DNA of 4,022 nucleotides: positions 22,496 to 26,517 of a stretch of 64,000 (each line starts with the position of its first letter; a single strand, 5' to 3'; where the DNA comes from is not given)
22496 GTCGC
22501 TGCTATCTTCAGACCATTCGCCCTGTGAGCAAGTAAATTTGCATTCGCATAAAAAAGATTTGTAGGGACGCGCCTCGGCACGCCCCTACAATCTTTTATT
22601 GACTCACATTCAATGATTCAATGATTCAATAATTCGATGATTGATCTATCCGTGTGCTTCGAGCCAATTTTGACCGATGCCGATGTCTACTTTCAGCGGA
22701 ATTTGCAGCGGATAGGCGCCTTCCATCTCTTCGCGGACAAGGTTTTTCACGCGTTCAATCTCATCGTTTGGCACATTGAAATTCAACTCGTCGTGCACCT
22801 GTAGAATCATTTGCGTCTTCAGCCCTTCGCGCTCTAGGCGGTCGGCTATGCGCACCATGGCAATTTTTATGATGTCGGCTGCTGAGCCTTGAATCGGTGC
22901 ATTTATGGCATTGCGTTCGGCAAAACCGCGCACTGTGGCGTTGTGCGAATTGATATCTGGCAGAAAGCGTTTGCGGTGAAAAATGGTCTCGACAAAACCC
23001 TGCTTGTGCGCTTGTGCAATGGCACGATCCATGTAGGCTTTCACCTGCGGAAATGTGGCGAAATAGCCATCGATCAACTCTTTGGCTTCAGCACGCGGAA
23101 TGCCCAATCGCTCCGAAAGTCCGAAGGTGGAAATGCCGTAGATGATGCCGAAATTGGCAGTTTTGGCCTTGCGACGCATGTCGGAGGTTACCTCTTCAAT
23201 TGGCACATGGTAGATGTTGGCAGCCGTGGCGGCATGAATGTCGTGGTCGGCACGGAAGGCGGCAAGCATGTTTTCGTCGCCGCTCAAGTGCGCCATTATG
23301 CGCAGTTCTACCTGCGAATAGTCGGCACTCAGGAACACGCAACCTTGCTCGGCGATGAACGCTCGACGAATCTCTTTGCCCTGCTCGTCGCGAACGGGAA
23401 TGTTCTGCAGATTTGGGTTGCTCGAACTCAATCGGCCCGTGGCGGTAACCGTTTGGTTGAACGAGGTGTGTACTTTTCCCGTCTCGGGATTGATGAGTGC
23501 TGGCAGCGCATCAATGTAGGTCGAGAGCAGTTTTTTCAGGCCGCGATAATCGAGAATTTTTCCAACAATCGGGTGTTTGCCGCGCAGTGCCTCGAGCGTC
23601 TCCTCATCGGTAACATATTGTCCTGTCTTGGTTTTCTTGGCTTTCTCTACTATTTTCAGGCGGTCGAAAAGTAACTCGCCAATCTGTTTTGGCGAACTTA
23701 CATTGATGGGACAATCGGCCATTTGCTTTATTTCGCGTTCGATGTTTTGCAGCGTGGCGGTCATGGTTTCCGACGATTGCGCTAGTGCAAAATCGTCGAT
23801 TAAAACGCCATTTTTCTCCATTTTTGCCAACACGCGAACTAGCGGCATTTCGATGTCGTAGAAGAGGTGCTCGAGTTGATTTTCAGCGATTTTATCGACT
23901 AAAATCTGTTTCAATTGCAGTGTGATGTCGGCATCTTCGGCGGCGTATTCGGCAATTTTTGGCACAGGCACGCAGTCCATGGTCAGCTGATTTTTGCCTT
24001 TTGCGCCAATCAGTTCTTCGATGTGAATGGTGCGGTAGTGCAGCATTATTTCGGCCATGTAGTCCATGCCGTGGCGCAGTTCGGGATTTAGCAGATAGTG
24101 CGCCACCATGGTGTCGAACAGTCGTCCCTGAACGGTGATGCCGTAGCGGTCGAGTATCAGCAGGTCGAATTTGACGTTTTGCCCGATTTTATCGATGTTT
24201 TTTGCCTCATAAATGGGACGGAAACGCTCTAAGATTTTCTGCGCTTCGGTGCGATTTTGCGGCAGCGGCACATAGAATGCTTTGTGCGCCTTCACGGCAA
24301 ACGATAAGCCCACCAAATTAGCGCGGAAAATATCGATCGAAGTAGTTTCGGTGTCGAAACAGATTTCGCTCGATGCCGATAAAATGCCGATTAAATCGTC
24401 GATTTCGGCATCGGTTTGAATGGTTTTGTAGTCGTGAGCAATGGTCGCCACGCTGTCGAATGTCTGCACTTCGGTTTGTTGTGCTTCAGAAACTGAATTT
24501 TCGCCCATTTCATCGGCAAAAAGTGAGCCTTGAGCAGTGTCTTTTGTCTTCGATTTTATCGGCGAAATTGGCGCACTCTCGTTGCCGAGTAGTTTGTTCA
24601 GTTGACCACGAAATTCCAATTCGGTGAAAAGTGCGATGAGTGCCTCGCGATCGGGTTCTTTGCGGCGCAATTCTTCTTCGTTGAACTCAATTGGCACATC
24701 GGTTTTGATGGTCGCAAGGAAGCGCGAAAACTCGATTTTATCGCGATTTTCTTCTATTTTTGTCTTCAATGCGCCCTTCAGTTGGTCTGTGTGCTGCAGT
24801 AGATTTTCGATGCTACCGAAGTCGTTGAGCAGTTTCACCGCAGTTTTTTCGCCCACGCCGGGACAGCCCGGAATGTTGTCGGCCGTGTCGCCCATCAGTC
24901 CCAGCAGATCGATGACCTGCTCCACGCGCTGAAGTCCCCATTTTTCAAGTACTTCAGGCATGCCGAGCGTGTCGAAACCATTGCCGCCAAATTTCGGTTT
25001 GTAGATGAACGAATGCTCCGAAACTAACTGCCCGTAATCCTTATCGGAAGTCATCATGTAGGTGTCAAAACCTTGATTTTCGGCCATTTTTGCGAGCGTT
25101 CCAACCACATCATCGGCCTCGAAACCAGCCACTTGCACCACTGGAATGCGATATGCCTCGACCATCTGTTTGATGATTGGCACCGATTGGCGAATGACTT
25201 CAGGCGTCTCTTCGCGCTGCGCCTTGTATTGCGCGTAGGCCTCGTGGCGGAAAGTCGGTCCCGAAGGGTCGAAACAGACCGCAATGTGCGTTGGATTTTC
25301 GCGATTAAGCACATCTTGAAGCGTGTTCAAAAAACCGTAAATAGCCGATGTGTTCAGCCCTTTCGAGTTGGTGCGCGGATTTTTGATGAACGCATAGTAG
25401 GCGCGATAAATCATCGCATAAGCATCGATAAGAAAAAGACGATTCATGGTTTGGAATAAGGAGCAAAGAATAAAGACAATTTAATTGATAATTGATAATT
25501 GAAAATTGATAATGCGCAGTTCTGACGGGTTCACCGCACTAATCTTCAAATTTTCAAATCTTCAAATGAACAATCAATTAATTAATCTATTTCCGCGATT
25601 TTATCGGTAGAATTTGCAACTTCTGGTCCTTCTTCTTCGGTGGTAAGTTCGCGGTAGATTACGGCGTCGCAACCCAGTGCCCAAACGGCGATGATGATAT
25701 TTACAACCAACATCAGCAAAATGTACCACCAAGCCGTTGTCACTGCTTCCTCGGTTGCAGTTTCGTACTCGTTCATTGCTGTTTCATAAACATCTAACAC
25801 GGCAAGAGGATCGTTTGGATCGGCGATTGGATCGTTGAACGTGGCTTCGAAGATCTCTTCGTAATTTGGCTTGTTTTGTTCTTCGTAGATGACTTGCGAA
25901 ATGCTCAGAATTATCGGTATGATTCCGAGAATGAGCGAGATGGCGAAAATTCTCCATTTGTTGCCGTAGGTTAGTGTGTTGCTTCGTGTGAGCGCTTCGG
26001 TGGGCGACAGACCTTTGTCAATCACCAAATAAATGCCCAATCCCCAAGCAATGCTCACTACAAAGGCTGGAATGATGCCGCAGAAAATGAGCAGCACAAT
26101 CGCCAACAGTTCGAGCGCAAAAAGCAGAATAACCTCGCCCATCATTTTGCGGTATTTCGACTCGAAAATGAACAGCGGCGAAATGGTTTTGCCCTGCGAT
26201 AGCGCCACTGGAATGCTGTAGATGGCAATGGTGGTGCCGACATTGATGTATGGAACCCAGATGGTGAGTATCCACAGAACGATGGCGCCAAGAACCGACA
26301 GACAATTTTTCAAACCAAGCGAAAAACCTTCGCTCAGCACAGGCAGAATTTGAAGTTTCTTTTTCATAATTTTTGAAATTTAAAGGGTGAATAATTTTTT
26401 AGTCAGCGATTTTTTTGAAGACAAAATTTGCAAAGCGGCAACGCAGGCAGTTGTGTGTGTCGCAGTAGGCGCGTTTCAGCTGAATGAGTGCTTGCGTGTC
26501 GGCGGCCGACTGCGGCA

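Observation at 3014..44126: Strongly over-represented word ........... (core of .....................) in both genes and spacers, in both orientations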

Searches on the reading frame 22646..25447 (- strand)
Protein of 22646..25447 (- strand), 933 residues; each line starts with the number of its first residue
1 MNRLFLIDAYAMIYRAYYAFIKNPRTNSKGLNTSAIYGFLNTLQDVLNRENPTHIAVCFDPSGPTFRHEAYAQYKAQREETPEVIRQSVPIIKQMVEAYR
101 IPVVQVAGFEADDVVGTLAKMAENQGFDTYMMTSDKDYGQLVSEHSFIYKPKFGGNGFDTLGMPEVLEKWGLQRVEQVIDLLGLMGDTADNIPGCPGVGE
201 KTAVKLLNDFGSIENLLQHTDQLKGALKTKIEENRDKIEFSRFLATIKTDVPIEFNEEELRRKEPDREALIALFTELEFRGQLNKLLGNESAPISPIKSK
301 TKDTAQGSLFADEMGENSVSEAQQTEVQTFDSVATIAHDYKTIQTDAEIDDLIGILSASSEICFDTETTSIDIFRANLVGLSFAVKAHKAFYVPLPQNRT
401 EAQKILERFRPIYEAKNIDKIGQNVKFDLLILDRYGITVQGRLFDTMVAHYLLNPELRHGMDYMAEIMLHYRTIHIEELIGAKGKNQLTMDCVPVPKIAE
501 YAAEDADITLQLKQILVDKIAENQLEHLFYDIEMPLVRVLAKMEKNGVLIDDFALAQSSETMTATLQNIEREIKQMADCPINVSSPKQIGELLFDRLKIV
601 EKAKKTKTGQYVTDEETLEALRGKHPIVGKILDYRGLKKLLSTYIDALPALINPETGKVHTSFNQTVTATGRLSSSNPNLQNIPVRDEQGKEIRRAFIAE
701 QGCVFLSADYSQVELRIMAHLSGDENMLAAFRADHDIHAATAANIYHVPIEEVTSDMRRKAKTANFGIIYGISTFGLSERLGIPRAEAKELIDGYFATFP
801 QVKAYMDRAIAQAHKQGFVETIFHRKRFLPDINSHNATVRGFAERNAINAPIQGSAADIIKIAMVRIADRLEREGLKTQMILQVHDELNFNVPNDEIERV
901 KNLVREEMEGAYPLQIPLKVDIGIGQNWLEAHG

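Call 5: find_encoding_contigs(protein=window:22646-25447:-, flank=10000, max_places=6)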
Protein window:22646-25447:- (933 aa): 1 contig read that carries it; 1 place shown.
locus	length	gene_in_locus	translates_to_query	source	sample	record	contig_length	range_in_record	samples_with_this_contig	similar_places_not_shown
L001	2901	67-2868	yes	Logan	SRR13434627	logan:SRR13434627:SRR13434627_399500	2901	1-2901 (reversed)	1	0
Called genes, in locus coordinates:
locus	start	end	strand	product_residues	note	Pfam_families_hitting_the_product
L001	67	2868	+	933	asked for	PF02739:5_3_exonuc_N, PF01367:5_3_exonuc, PF01612:DNA_pol_A_exo1, PF22619:DNA_polI_exo1 (weak), PF00476:DNA_pol_A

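Call 6: search_protein_families(library=pfam, proteins=[window:22646-25447:-])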
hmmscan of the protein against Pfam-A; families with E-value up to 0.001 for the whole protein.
window:22646-25447:- (933 aa): 5 families
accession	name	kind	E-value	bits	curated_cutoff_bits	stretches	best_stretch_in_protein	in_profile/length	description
PF00476.26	DNA_pol_A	-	1.6e-167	557.7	34.3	1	555-930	4-381/381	DNA polymerase family A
PF02739.22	5_3_exonuc_N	-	6.4e-57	192.3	34.3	1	3-171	1-164/164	5'-3' exonuclease, N-terminal resolvase-like domain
PF01367.25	5_3_exonuc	-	1.7e-35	121.8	40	1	175-268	3-97/97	5'-3' exonuclease, C-terminal SAM fold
PF01612.26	DNA_pol_A_exo1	-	3.5e-32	112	23.6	1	340-520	1-172/173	3'-5' exonuclease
PF22619.2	DNA_polI_exo1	-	1.5e-07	31.7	27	1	374-485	11-116/140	DNA polymerase I, ribonuclease H-like domain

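Call 40: find_homologous_proteins(query=window:22646-25447:-, max_evalue=1e-100)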
Query window:22646-25447:- (933 aa): 8000 proteins with E <= 1e-100 among 8000 candidates; the best 120 are listed.
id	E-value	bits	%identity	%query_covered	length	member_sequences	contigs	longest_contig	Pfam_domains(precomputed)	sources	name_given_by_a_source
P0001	0.0e+0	2054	98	100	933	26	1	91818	PF01612.27,PF01367.26,PF02739.23,PF22619.3,PF00476.27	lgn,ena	-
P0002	0.0e+0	1819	86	100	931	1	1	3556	PF01612.27,PF01367.26,PF02739.23,PF22619.3,PF00476.27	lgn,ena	-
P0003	0.0e+0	1812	86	100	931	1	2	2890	PF01612.27,PF01367.26,PF02739.23,PF22619.3,PF00476.27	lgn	-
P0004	0.0e+0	1807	86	100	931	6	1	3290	PF01612.27,PF01367.26,PF02739.23,PF22619.3,PF00476.27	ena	-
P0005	0.0e+0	1798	85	100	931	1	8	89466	PF01612.27,PF01367.26,PF02739.23,PF22619.3,PF00476.27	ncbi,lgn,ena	-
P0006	0.0e+0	1797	85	100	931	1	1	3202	PF01612.27,PF01367.26,PF02739.23,PF22619.3,PF00476.27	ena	-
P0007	0.0e+0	1764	84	100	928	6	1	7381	PF01612.27,PF01367.26,PF02739.23,PF22619.3,PF00476.27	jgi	-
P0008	0.0e+0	1763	84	100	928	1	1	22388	PF01612.27,PF01367.26,PF02739.23,PF22619.3,PF00476.27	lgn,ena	-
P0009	0.0e+0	1736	82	100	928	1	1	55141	PF01612.27,PF01367.26,PF02739.23,PF22619.3,PF00476.27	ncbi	-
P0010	0.0e+0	1734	82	100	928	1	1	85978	PF01612.27,PF01367.26,PF02739.23,PF22619.3,PF00476.27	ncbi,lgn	-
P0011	0.0e+0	1734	82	100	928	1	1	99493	PF01612.27,PF01367.26,PF02739.23,PF22619.3,PF00476.27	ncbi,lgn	-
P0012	0.0e+0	1729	82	100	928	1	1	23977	PF01612.27,PF01367.26,PF02739.23,PF22619.3,PF00476.27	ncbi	-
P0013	0.0e+0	1728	82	100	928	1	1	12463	PF01612.27,PF01367.26,PF02739.23,PF22619.3,PF00476.27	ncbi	-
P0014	0.0e+0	1726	82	100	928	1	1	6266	PF01612.27,PF01367.26,PF02739.23,PF22619.3,PF00476.27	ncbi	-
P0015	0.0e+0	1726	82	100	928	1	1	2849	PF01612.27,PF01367.26,PF02739.23,PF22619.3,PF00476.27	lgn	-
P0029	0.0e+0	1631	78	100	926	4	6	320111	PF01612.27,PF01367.26,PF02739.23,PF22619.3,PF00476.27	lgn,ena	-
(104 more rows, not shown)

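Call 41: find_encoding_contigs(protein=P0001, flank=10000, max_places=1)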
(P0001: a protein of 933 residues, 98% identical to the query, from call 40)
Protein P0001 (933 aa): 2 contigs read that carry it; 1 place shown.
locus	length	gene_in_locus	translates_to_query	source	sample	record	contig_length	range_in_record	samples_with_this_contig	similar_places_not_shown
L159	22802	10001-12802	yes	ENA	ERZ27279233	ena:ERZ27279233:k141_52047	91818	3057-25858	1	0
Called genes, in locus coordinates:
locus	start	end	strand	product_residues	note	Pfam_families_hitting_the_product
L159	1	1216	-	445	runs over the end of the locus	PF01262:AlaDh_PNT_C (faint), PF01266:DAO (faint), PF07992:Pyr_redox_2, PF12831:FAD_oxidored (weak), PF13450:NAD_binding_8 (weak), PF13738:Pyr_redox_3, PF00070:Pyr_redox, PF02852:Pyr_redox_dim, +1 more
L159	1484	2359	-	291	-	PF01551:Peptidase_M23, PF01476:LysM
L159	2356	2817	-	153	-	PF00334:NDK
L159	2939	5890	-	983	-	PF00675:Peptidase_M16, PF05193:Peptidase_M16_C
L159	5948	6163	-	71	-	PF13443:HTH_26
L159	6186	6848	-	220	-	PF11188:DUF2975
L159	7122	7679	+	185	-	PF12464:Mac, PF25087:GMPPB_C (faint), PF00132:Hexapep, PF14602:Hexapep_2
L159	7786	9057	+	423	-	PF11013:DUF2851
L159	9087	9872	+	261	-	PF06161:DUF975 (weak)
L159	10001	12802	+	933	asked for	PF02739:5_3_exonuc_N, PF01367:5_3_exonuc, PF01612:DNA_pol_A_exo1, PF22619:DNA_polI_exo1 (weak), PF00476:DNA_pol_A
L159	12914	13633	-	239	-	PF07603:Lcl_C (weak)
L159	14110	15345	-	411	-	PF13173:AAA_14, PF13635:DUF4143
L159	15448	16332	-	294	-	PF01791:DeoC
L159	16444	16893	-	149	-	PF02580:Tyr_Deacylase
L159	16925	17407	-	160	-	PF09719:C_GCAxxG_C_C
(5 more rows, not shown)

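Call 42: find_encoding_contigs(protein=P0005, flank=10000, max_places=1)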
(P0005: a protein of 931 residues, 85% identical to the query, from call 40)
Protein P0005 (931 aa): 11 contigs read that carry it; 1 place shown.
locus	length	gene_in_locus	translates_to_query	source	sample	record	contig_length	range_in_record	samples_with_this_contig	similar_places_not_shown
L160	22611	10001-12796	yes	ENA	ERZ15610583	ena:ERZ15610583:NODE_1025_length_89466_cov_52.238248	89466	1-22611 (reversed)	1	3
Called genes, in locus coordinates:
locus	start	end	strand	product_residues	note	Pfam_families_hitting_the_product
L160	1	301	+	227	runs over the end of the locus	PF01048:PNP_UDP_1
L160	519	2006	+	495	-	PF00999:Na_H_Exchanger, PF02080:TrkA_C (weak)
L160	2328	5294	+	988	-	PF00072:Response_reg (faint), PF01326:PPDK_N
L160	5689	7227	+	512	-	-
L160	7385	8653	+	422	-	PF11013:DUF2851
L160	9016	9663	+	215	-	-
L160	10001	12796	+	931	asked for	PF02739:5_3_exonuc_N, PF01367:5_3_exonuc, PF01612:DNA_pol_A_exo1, PF22619:DNA_polI_exo1, PF00476:DNA_pol_A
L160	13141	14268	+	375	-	PF13177:DNA_pol3_delta2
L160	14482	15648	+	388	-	PF04468:PSP1, PF28472:PSP1_3rd, PF28473:YaaT_C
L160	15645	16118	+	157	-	PF14109:GldH_lipo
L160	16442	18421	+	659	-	PF01642:MM_CoA_mutase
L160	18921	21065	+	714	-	PF01642:MM_CoA_mutase, PF02310:B12-binding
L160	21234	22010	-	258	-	-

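Call 43: find_encoding_contigs(protein=P0011, flank=10000, max_places=1)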
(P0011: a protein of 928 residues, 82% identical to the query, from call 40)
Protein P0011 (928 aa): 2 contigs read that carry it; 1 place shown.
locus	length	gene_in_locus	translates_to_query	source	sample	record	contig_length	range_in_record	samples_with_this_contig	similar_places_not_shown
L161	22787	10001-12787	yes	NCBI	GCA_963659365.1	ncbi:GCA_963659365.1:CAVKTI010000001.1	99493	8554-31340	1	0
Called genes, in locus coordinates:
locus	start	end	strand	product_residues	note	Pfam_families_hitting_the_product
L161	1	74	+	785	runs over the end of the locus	PF16561:AMPK1_CBM, PF00128:Alpha-amylase, PF16657:Malt_amylase_C (faint)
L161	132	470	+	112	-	-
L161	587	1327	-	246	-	PF08501:Shikimate_dh_N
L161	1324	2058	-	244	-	PF09335:VTT_dom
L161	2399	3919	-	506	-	PF25060:ARM_TT21_2nd (faint), PF13371:TPR_9 (weak), PF13432:TPR_16 (weak), PF12895:ANAPC3, PF00515:TPR_1, PF07719:TPR_2 (weak), PF13181:TPR_8 (weak), PF14559:TPR_19 (weak), +14 more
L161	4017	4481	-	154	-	PF13404:HTH_AsnC-type, PF13412:HTH_24, PF01037:AsnC_trans_reg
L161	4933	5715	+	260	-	PF06966:DUF1295, PF02544:Steroid_dh (faint)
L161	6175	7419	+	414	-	PF12704:MacB_PCD, PF02687:FtsX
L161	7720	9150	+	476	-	PF11013:DUF2851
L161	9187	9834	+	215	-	PF06161:DUF975 (weak)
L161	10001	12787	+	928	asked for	PF02739:5_3_exonuc_N, PF01367:5_3_exonuc, PF01612:DNA_pol_A_exo1, PF22619:DNA_polI_exo1, PF00476:DNA_pol_A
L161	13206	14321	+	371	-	PF13177:DNA_pol3_delta2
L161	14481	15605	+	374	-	PF04468:PSP1, PF28472:PSP1_3rd, PF28473:YaaT_C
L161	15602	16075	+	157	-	PF14109:GldH_lipo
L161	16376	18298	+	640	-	PF01642:MM_CoA_mutase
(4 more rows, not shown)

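Call 44: find_encoding_contigs(protein=P0029, flank=10000, max_places=1)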
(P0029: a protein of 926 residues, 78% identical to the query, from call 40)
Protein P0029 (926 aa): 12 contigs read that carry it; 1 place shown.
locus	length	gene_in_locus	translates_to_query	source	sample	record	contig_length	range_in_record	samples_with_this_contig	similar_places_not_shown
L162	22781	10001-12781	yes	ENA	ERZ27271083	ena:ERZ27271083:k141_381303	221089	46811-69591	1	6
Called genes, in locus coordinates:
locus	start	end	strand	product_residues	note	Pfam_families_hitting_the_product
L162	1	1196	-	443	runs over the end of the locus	PF01262:AlaDh_PNT_C (faint), PF01266:DAO (faint), PF03486:HI0933_like (faint), PF07992:Pyr_redox_2, PF12831:FAD_oxidored (weak), PF13738:Pyr_redox_3, PF00070:Pyr_redox, PF02852:Pyr_redox_dim, +1 more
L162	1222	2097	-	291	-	PF01551:Peptidase_M23, PF01476:LysM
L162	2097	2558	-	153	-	PF00334:NDK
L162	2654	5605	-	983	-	PF00675:Peptidase_M16, PF05193:Peptidase_M16_C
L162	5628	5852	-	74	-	PF13443:HTH_26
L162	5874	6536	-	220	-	PF11188:DUF2975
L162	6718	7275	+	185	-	PF12464:Mac, PF25087:GMPPB_C (faint), PF00132:Hexapep, PF14602:Hexapep_2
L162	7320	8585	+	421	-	PF11013:DUF2851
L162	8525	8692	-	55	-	-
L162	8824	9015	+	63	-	-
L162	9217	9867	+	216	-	-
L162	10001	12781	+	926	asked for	PF02739:5_3_exonuc_N, PF01367:5_3_exonuc, PF01612:DNA_pol_A_exo1, PF22619:DNA_polI_exo1, PF00476:DNA_pol_A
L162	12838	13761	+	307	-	PF00749:tRNA-synt_1c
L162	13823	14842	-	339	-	-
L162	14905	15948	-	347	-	PF22322:DUF6973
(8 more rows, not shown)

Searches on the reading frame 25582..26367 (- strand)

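Call 65: search_protein_families(library=pfam, proteins=[window:25582-26367:-], max_evalue=0.00001)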
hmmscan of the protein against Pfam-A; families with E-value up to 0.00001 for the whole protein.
window:25582-26367:- (261 aa): 1 family
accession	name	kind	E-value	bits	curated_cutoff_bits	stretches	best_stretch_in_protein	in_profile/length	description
PF06161.16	DUF975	-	9.5e-07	29.3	34.8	1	32-147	107-206/243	Protein of unknown function (DUF975)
